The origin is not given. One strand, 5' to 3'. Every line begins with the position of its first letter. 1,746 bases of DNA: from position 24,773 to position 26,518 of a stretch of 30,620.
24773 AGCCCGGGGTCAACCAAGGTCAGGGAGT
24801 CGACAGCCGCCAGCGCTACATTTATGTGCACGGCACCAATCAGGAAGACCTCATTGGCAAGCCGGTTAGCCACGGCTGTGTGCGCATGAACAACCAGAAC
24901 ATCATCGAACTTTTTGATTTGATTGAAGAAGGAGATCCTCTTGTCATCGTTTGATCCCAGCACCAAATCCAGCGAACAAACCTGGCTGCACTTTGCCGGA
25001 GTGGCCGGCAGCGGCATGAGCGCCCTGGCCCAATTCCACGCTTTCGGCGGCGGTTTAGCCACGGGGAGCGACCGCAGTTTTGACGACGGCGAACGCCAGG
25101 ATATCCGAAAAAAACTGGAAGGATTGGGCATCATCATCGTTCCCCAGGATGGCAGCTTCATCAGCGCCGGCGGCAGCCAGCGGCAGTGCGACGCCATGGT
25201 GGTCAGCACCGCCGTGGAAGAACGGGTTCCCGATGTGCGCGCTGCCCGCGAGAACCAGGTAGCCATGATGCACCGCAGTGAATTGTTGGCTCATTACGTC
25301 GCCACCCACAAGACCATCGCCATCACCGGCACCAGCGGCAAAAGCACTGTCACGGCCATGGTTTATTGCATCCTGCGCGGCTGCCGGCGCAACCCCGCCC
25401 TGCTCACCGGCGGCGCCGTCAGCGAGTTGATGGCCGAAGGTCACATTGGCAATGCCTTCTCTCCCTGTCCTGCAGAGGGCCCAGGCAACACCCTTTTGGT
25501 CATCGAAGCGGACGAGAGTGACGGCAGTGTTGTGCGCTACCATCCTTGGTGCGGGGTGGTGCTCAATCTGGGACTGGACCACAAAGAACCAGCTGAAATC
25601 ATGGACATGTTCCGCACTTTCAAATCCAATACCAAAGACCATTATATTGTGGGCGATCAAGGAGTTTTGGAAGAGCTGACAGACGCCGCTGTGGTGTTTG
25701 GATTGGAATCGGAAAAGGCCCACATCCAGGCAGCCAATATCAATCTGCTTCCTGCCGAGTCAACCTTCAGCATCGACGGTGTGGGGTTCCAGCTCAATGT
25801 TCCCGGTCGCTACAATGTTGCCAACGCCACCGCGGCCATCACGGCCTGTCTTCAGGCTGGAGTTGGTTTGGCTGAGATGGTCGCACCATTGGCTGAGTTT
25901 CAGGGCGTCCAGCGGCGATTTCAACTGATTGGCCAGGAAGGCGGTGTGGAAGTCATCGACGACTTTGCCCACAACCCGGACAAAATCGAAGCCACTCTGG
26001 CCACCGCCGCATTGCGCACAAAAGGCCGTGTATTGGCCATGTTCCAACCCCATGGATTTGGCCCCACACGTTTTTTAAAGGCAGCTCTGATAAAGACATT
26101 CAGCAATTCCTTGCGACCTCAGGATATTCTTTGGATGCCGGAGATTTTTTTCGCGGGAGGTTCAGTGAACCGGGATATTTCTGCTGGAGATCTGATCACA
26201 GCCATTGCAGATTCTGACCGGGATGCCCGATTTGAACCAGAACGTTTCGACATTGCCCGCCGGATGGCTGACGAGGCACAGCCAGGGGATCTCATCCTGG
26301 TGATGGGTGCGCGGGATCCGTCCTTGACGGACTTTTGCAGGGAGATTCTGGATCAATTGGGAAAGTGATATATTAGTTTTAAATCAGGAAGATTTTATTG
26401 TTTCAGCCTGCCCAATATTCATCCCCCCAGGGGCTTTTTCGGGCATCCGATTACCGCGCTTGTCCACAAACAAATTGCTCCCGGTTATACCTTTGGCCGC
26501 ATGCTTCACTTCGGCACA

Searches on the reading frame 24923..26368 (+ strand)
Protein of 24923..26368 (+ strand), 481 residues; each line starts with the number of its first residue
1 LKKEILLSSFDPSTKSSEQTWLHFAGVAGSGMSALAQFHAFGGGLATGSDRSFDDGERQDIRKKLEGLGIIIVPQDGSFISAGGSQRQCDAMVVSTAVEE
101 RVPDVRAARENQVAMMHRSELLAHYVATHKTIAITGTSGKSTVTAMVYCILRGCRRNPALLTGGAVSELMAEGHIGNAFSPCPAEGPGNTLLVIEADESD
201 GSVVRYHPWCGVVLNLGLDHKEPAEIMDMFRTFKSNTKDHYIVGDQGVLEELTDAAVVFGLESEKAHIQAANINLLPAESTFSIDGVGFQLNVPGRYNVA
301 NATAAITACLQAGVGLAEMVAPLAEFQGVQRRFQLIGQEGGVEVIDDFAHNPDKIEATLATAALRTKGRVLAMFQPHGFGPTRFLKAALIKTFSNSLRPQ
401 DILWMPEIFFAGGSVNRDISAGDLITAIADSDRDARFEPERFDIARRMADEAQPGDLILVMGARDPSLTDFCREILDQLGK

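Call 7: search_protein_families(library=pfam, proteins=[window:24923-26368:+], max_evalue=0.01)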
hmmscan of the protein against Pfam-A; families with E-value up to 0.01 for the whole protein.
window:24923-26368:+ (481 aa): 3 families
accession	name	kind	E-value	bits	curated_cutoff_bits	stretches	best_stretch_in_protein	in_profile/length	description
PF02875.26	Mur_ligase_C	-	1.2e-17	65.4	28.4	1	331-464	1-127/127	Mur ligase, glutamate ligase domain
PF08245.18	Mur_ligase_M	-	5.6e-12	46.5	24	1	134-308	1-199/200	Mur ligase middle domain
PF01225.30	Mur_ligase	-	5.8e-09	36.6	21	1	23-128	3-93/95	Mur ligase family, catalytic domain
